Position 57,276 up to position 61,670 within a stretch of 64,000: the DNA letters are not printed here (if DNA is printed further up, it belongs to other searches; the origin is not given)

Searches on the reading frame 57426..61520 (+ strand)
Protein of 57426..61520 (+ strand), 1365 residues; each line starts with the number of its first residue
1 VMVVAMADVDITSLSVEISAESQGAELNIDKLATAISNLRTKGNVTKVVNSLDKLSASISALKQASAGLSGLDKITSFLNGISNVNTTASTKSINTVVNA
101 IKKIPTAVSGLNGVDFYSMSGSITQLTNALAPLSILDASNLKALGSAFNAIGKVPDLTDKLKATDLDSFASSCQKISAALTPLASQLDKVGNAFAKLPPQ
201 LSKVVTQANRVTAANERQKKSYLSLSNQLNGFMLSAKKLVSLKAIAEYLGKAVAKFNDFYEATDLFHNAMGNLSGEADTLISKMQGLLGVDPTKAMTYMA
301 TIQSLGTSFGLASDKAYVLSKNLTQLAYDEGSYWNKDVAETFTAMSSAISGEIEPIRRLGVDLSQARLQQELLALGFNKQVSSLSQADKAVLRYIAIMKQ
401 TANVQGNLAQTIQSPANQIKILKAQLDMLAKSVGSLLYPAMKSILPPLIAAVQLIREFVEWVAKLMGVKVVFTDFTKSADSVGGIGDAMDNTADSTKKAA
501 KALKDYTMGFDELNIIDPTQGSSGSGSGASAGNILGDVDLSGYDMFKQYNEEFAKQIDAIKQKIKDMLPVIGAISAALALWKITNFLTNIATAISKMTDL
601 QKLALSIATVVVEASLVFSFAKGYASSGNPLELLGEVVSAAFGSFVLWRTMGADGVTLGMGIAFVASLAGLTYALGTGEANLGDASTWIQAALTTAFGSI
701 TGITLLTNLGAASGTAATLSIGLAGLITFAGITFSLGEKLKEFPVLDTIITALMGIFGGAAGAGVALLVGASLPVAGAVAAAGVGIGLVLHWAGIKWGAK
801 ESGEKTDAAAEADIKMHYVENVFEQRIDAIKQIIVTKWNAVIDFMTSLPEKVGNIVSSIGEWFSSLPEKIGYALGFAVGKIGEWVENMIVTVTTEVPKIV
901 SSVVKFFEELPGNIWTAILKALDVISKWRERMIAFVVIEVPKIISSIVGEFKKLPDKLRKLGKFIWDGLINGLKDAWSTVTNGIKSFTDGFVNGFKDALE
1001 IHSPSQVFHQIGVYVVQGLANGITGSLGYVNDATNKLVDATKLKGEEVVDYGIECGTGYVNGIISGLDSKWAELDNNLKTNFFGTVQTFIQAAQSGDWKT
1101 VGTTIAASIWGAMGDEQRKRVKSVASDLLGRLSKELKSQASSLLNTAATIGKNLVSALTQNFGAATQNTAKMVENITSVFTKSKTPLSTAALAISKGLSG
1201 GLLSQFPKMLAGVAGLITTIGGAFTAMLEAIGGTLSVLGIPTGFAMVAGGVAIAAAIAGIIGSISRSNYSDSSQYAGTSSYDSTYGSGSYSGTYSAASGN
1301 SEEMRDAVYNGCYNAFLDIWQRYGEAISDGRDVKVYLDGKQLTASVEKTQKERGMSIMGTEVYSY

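Call 12: search_protein_families(library=phrogs, proteins=[window:57426-61520:+], max_evalue=0.001)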
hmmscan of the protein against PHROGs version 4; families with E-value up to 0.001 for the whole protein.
window:57426-61520:+ (1365 aa): 18 families
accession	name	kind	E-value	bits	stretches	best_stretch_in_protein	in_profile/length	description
phrog_28918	-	unknown function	1.8e-56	192.6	4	264-557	46-373/1445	-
phrog_1535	-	tail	2.8e-48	165.8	1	13-1033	6-1039/1152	tail length tape measure protein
phrog_58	-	tail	3.1e-34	119.6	1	11-1040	174-1002/1544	tail length tape measure protein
phrog_1272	-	tail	2.7e-30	105.9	2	852-1033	1332-1514/1606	tail length tape measure protein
phrog_28775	-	tail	3.6e-29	102.4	1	974-1240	782-1042/1303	tail length tape measure protein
phrog_5493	-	tail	4.1e-21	76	2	955-1042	941-1028/1102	tail length tape measure protein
phrog_5448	-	tail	6.7e-21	74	1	841-1231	1793-2178/3103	tail length tape measure protein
phrog_1204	-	tail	1.4e-18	67.3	1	942-1039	1275-1372/1483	tail protein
phrog_305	-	tail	3.2e-18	66.8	1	472-1042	265-753/1001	tail length tape measure protein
phrog_4372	-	tail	1.9e-15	56.5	1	714-1226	1023-1513/1681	tail length tape measure protein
phrog_167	-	tail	2.5e-15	56.3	1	29-1232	133-993/1555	tail length tape measure protein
phrog_8462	-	tail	7.1e-15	55.7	1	306-482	100-279/672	tail length tape measure protein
phrog_5690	-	unknown function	3.7e-14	53.3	1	954-1042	691-775/907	-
phrog_4200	-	tail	3.6e-12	46.6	1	818-1045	376-561/732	tail length tape measure protein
phrog_28083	-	unknown function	8.6e-11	42.1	1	297-450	271-424/830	-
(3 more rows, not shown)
